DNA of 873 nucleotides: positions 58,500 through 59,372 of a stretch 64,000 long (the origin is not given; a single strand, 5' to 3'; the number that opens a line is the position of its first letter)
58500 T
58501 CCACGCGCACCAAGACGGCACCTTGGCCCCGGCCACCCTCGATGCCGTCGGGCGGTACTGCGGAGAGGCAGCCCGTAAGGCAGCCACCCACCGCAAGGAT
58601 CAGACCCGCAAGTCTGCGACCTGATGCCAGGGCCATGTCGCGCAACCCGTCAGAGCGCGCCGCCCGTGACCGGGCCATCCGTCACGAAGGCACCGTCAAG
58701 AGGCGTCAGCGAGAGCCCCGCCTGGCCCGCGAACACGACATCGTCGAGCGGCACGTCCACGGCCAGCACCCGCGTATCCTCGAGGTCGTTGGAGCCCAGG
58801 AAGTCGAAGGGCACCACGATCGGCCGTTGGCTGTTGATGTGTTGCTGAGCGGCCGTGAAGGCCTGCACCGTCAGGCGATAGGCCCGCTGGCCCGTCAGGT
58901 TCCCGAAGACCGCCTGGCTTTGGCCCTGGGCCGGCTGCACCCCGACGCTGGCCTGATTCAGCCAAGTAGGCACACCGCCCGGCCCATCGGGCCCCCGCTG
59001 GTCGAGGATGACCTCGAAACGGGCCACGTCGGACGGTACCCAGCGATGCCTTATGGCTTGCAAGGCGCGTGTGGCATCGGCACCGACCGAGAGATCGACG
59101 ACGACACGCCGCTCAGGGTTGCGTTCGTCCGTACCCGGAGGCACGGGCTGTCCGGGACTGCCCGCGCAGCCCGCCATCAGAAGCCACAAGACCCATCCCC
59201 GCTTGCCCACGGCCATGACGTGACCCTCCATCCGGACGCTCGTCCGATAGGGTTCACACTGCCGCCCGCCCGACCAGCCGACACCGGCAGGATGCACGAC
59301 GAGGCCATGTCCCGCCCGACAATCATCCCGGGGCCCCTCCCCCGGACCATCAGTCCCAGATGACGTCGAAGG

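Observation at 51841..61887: Cluster of paralogous lipoproteins with a CarbopepD_reg-like domain carrying tandem '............' repeats, PT-rich linkers and WD40 propellers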

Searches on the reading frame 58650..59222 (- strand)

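Call 7: search_protein_families(library=pfam, proteins=[window:58650-59222:-], max_evalue=0.1)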
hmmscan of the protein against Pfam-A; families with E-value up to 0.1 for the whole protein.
window:58650-59222:- (190 aa): 0 families

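Call 8: search_protein_families(library=ncbifam, proteins=[window:58650-59222:-], max_evalue=0.1)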
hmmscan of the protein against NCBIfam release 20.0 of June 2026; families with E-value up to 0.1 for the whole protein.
window:58650-59222:- (190 aa): 1 family
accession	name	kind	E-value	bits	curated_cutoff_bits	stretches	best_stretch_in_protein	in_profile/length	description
NF011759.0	PRK15212.1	equivalog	0.066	12.8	503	1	102-163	98-157/255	virulence protein SpvA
